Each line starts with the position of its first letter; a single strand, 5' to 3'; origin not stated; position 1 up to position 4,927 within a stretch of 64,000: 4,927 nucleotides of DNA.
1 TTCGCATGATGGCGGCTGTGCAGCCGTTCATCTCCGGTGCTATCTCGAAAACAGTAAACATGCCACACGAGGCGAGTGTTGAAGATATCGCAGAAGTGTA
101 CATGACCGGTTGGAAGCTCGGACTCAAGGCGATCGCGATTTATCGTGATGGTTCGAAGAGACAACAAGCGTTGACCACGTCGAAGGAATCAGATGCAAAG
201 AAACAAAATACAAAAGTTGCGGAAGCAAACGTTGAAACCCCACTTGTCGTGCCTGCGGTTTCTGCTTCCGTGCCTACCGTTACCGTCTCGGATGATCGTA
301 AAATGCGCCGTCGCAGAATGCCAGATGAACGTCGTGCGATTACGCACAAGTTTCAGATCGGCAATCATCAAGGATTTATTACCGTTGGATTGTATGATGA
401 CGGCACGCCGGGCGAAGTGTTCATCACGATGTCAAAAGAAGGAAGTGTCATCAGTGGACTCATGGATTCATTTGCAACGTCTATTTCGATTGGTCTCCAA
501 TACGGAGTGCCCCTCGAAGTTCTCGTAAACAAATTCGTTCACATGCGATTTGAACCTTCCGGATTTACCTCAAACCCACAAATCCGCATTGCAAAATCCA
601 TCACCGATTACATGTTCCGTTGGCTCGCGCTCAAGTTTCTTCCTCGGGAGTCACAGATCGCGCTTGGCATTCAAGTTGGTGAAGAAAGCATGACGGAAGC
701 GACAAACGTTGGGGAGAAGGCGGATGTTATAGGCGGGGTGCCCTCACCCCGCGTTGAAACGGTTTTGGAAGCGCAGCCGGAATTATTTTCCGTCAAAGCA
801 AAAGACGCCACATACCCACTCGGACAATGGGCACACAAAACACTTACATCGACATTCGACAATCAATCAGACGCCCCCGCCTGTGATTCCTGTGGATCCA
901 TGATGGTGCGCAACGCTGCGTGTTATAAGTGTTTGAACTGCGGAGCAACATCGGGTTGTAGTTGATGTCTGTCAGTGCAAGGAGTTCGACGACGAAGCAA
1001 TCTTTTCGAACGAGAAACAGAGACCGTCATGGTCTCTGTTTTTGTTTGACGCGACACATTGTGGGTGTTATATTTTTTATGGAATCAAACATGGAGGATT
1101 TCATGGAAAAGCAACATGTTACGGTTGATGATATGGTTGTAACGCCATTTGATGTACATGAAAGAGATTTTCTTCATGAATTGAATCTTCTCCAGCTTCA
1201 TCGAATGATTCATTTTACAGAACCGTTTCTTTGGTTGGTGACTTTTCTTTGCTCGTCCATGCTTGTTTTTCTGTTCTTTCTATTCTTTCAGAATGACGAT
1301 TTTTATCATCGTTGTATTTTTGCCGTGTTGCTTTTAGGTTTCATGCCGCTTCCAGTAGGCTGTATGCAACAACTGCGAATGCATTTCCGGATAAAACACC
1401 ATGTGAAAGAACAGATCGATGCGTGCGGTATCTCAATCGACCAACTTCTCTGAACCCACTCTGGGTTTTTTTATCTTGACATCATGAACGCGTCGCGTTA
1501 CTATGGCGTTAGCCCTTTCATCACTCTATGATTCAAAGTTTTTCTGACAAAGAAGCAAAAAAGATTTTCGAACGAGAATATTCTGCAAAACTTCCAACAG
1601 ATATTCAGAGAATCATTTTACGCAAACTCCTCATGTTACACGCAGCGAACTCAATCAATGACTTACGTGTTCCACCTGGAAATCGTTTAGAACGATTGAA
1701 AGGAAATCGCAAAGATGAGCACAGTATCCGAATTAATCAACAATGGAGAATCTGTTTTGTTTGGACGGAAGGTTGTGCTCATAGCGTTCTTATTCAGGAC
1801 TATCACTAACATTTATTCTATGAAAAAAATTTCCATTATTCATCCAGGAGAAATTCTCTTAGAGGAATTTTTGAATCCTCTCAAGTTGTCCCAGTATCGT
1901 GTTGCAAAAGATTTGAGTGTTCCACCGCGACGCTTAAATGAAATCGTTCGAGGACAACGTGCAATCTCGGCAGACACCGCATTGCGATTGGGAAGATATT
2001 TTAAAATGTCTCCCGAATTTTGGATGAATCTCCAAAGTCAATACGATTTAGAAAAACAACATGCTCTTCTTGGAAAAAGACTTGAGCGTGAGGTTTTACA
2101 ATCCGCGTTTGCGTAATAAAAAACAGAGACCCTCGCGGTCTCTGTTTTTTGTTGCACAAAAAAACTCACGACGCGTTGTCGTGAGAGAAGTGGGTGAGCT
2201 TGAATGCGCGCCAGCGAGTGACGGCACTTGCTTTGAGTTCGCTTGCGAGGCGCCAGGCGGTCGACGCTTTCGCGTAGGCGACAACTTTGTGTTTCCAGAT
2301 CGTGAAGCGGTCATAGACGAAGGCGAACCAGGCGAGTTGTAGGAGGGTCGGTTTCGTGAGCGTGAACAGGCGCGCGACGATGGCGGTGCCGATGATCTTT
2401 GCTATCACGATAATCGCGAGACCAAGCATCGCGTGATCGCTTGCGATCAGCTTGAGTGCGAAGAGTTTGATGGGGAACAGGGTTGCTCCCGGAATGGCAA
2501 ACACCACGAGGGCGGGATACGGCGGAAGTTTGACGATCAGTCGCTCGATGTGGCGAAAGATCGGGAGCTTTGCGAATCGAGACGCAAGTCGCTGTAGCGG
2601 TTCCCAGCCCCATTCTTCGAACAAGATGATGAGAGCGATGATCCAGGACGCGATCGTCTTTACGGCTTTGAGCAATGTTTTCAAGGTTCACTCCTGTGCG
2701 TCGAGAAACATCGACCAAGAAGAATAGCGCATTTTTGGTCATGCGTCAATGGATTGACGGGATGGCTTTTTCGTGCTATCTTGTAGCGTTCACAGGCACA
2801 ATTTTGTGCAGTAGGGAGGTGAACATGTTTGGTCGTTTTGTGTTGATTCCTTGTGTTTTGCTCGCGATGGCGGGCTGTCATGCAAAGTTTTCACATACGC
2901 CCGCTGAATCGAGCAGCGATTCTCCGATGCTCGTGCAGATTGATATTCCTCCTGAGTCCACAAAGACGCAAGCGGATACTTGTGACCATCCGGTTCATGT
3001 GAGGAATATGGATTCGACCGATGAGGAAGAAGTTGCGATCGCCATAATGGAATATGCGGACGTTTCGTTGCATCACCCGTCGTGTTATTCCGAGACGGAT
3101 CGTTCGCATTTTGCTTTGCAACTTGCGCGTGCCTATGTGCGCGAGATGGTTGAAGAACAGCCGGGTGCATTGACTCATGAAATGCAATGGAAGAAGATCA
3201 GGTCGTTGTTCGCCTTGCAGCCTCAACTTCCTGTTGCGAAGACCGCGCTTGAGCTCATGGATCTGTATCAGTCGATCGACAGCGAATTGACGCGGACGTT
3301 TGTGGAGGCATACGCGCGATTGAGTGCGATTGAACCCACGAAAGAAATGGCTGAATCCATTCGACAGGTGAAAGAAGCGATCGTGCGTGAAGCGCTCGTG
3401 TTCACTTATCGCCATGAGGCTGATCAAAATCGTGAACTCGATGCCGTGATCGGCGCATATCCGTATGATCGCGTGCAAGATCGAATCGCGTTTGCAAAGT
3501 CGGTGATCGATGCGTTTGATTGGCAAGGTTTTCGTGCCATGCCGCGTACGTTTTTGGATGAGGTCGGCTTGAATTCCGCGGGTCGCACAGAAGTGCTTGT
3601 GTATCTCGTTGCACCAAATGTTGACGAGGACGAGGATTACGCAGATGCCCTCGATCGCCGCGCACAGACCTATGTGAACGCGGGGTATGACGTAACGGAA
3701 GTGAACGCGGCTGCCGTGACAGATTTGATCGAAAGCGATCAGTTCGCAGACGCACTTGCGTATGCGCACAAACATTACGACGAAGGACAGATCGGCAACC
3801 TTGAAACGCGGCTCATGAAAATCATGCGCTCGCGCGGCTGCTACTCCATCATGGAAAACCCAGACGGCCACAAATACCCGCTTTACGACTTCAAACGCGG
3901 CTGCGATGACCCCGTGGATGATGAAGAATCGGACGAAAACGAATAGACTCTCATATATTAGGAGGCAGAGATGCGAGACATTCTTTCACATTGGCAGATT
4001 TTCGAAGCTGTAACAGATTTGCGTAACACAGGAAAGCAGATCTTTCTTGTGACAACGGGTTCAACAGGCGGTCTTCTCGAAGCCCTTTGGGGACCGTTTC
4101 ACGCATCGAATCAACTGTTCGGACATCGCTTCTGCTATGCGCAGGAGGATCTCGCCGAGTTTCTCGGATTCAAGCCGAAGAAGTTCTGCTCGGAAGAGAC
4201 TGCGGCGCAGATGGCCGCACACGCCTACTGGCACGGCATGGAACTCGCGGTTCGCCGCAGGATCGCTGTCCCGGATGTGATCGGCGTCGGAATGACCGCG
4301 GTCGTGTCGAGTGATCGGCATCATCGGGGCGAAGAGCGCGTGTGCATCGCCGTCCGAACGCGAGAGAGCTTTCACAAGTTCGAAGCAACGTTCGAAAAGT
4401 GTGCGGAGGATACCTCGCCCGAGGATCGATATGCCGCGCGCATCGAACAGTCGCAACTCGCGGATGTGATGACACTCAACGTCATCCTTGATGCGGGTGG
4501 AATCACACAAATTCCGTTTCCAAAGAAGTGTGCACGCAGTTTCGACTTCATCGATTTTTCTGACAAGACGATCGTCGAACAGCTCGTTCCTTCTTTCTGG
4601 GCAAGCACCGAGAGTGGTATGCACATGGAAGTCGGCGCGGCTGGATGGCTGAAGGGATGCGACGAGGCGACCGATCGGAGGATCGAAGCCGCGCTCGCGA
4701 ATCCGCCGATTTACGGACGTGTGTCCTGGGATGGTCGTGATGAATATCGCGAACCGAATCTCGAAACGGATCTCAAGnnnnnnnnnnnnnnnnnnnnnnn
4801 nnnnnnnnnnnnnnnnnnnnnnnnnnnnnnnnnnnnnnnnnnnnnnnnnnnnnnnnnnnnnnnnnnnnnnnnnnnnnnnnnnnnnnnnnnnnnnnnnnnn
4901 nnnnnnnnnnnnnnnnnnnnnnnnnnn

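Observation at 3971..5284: Predicted bifunctional PncC-like NMN deamidase / NadD-like adenylyltransferase fusion (two consecutive NAD-salvage steps in one protein)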

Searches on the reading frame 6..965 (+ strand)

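Call 76: search_protein_families(library=pfam, proteins=[window:6-965:+], max_evalue=0.00001)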
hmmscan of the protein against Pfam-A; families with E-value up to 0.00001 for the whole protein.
window:6-965:+ (319 aa): 2 families
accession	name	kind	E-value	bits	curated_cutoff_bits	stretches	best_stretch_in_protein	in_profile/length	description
PF02867.20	Ribonuc_red_lgC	-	1.5e-12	47.4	23.9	1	1-46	478-523/523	Ribonucleotide reductase, barrel domain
PF12637.14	TSCPD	-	8.5e-12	45.7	22.8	1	114-208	5-85/88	TSCPD domain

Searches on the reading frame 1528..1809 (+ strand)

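Call 3: search_protein_families(library=pfam, proteins=[window:1528-1809:+], max_evalue=1)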
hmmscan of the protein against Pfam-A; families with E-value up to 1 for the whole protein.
window:1528-1809:+ (93 aa): 1 family
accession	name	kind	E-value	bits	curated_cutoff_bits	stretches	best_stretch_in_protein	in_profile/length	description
PF05015.19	HigB-like_toxin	-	7.2e-22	78.1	27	1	4-93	2-91/91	RelE-like toxin of type II toxin-antitoxin system HigB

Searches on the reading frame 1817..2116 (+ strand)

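Call 3: search_protein_families(library=pfam, proteins=[window:1817-2116:+], max_evalue=1)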
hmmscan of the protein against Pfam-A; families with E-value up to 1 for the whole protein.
window:1817-2116:+ (99 aa): 3 families
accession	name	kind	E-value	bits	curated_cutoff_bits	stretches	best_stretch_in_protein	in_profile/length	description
PF01381.28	HTH_3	-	1.1e-08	35.3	23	1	15-69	1-55/55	Helix-turn-helix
PF13560.12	HTH_31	-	0.0061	17.3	27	1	24-67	15-59/64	Helix-turn-helix domain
PF12844.13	HTH_19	-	0.042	14.2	30.2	1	17-67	6-56/64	Helix-turn-helix domain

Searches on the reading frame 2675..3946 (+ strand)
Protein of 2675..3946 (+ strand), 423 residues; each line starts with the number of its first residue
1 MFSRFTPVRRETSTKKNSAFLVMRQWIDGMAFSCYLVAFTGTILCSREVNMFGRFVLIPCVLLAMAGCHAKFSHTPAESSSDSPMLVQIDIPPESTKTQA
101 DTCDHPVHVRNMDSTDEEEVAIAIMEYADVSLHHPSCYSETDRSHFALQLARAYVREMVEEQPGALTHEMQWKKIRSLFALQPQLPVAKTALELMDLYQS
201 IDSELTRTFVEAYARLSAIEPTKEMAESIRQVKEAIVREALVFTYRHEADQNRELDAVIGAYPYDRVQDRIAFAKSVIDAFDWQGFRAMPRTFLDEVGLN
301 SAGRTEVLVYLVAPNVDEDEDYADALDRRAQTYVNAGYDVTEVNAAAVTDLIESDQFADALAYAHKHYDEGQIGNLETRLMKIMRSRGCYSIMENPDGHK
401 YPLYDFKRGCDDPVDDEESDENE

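Call 3: search_protein_families(library=pfam, proteins=[window:2675-3946:+], max_evalue=1)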
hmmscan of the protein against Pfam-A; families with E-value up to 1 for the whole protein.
window:2675-3946:+ (423 aa): 1 family
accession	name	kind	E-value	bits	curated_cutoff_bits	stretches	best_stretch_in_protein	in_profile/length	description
PF01963.22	TraB_PrgY_gumN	-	0.057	13.7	26.8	1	173-262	99-188/263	TraB/PrgY/gumN family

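Call 39: search_protein_families(library=ncbifam, proteins=[window:2675-3946:+], max_evalue=0.001)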
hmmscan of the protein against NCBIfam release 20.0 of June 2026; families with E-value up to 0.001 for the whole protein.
window:2675-3946:+ (423 aa): 0 families

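Call 40: search_protein_families(library=padloc, proteins=[window:2675-3946:+], max_evalue=0.01)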
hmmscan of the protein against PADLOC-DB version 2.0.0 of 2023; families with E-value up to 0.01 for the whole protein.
window:2675-3946:+ (423 aa): 0 families

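Call 64: search_protein_families(library=pfam, alignment_id=A4, max_evalue=0.00001)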
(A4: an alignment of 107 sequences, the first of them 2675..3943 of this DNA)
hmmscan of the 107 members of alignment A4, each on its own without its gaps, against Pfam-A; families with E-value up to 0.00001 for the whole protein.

A. member 1, window:2675-3943:+ (423 aa): 0 families

B. families by the number of members that match (of 107 scanned): 118 families (the first 25 are shown)
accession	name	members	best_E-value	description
PF00930.27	DPPIV_N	3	1.7e-40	Dipeptidyl peptidase IV (DPP IV) N-terminal region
PF00899.27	ThiF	3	1.3e-36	ThiF family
PF00483.29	NTP_transferase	3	1.1e-28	Nucleotidyl transferase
PF01966.28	HD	3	3.1e-16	HD domain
PF01977.22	UbiD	2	3.1e-89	3-octaprenyl-4-hydroxybenzoate carboxy-lyase Rift-related domain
PF07676.18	PD40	2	2e-54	WD40-like Beta Propeller Repeat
PF00160.26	Pro_isomerase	2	1.9e-49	Cyclophilin type peptidyl-prolyl cis-trans isomerase/CLD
PF01040.23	UbiA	2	3.6e-47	UbiA prenyltransferase family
PF03279.18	Lip_A_acyltrans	2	2.5e-45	Bacterial lipid A biosynthesis acyltransferase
PF20696.2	UbiD_C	2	8e-44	3-octaprenyl-4-hydroxybenzoate carboxy-lyase C-terminal domain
PF01546.33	Peptidase_M20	2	1e-33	Peptidase family M20/M25/M40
PF00005.33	ABC_tran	2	9.7e-31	ABC transporter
PF01058.29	Oxidored_q6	2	7.8e-30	NADH ubiquinone oxidoreductase, 20 Kd subunit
PF20695.2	UbiD_N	2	9.2e-28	3-octaprenyl-4-hydroxybenzoate carboxy-lyase N-terminal domain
PF17757.6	UvrB_inter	2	5.4e-25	UvrB interaction domain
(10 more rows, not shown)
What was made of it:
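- Tried and rejected: A pooled Pfam scan of 107 flanking proteins from 29 loci (call 64) gave a maximum of 3 loci per family.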

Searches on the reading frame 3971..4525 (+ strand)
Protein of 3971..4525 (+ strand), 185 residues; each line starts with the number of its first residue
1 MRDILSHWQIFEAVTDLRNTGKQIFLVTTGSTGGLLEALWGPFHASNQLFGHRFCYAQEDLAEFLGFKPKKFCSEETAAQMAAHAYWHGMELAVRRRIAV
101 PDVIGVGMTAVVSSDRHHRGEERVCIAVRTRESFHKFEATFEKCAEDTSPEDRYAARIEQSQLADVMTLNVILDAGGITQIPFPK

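Call 26: search_solved_structures(query=A2, max_evalue=1, show_alignments=5)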
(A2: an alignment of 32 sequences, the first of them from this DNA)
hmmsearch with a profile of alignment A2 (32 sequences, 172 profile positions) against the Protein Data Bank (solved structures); distinct sequences matched with E-value up to 1: 9.
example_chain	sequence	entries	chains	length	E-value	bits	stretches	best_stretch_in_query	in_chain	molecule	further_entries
2a9s_A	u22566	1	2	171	0.0011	22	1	16-86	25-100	competence/damage-inducible protein CinA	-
4cta_A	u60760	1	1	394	0.0017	21.4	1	27-81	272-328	CINA-LIKE PROTEIN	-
4ct8_A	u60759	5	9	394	0.0017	21.4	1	27-81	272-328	CINA-LIKE PROTEIN | CINA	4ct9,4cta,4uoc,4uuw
4uux_A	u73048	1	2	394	0.0017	21.4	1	27-81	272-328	CINA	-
8far_A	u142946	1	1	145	0.052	16.6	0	75-93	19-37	I432-1-CC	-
8cus_A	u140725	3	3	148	0.11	15.5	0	75-93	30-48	I432-1(NaCl) Chain A | I432-1(Imd) Chain A | I432-1-X3 Chain A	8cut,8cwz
6mr3_A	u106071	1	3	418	0.16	15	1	12-82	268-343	Putative competence-damage inducible protein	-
8fwd_1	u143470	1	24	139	0.17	14.9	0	75-93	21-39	O43-rpxdoc-EK1_B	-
6b85_J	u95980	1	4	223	0.44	13.5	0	75-93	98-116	TMHC4_R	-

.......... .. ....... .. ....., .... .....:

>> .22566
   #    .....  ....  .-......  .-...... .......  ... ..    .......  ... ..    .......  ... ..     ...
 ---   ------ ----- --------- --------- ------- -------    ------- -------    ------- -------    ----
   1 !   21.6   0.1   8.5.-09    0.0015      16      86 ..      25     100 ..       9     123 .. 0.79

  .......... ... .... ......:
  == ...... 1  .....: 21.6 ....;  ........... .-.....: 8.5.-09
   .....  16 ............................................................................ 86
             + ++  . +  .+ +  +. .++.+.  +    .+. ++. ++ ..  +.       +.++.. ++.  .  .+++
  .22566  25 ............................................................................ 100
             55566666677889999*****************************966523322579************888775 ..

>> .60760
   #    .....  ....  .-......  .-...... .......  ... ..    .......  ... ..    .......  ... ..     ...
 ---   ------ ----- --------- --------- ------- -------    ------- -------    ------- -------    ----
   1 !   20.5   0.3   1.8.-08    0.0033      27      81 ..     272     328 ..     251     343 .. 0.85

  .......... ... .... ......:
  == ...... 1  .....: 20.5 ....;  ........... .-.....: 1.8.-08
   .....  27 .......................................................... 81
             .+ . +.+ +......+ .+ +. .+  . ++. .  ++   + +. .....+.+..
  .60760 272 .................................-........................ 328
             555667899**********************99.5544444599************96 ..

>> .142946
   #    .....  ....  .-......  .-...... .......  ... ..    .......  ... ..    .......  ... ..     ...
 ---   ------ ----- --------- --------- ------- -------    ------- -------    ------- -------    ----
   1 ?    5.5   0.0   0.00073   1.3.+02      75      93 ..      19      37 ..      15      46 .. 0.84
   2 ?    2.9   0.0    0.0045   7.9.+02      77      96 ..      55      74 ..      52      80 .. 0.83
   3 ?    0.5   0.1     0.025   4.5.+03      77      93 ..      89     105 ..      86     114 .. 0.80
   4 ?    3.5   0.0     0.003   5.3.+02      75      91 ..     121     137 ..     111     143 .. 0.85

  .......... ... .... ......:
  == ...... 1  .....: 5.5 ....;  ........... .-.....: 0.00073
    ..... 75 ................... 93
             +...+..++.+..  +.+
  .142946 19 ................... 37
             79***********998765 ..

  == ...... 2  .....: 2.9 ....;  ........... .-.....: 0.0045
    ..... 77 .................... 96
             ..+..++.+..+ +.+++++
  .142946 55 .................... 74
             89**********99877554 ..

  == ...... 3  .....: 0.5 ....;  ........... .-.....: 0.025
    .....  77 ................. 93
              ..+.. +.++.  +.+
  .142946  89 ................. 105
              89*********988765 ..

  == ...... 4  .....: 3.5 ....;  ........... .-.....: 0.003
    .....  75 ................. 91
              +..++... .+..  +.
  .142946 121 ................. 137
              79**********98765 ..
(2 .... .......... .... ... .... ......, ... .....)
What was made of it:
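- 3971..4510 (+): N-terminal CinA-C/PncC-fold domain (aa 1-180). Family profile against 2a9s/4ct8 at E about 1e-3 (call 26).
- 4055..4060 (+): Thr29-Gly30, at the positions of the PncC nucleophile Ser and the oxyanion-hole Cys (AtCinA S31-C32, E. coli S29-C30). HMM alignment to 2a9s (call 26).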

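Call 49: search_protein_representatives(alignment_id=A2)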
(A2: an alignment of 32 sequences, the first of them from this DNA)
Query: 32 sequences, 172 profile positions. Proteins with E-value up to 0.001 (for the whole library): 3831; up to 1e-10: 2806; up to 1e-30: 1129. The best 150 are listed.
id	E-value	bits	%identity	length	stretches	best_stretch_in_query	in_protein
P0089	8.6e-55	201.4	-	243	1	3-167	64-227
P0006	5.8e-54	198.7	-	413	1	3-170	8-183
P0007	8.0e-54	198.3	-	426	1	3-170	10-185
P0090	3.9e-53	196.1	-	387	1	1-168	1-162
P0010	7.0e-53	195.2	-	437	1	4-170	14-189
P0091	8.5e-53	195.0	-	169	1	1-169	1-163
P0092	2.2e-52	193.6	-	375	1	1-167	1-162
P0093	8.3e-52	191.7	-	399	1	6-169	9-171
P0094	1.3e-51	191.1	-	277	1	2-168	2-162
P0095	2.8e-51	190.0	-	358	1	2-167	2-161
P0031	3.6e-51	189.7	-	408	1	5-169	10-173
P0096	6.2e-51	188.9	-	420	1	4-163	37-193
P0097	1.1e-50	188.0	-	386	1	1-168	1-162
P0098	1.6e-50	187.5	-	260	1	1-169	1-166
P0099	1.7e-50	187.4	-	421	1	5-169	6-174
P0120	1.3e-48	181.3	-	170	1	1-169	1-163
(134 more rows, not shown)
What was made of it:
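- It covers 1,129 clusters at E<=1e-30 (call 49). The family is under clear purifying selection across more than 1,000 clusters (call 49).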

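Call 69: find_encoding_contigs(protein=P0091, flank=4000, max_places=3)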
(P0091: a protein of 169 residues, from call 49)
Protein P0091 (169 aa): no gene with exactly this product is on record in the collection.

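Call 70: find_encoding_contigs(protein=P0120, flank=4000, max_places=3)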
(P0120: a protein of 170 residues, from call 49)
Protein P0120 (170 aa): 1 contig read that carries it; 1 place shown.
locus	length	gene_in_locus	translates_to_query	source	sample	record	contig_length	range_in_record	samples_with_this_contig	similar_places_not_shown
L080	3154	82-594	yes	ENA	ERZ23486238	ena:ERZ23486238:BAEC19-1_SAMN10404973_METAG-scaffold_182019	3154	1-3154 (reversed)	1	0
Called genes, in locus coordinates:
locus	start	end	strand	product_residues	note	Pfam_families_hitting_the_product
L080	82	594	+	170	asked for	PF02464:CinA (weak)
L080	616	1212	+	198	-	PF01467:CTP_transf_like (weak)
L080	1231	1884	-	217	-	-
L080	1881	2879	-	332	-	PF02463:SMC_N, PF13175:AAA_15, PF13476:AAA_23, PF13555:AAA_29 (weak), PF13304:AAA_21, PF13175:AAA_15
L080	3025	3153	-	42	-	?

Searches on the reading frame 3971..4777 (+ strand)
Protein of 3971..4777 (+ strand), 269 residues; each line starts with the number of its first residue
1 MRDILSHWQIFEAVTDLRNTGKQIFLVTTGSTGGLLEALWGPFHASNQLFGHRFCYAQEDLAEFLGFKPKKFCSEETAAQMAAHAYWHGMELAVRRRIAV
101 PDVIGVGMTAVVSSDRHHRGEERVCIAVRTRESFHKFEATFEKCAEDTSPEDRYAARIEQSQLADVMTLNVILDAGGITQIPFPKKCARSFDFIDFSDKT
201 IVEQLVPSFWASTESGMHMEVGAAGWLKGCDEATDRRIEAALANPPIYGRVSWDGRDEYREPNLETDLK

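Call 7: search_protein_families(library=pfam, proteins=[window:3971-4777:+], max_evalue=10)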
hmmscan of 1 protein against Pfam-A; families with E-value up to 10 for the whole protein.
seq(269 aa): 0 families
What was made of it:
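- Closest known: PncC / CinA-C NMN deamidase. Different: The protein is below Pfam detection on its own (call 7).
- The window protein does not reach PF02464 even at E<=10 (call 7).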
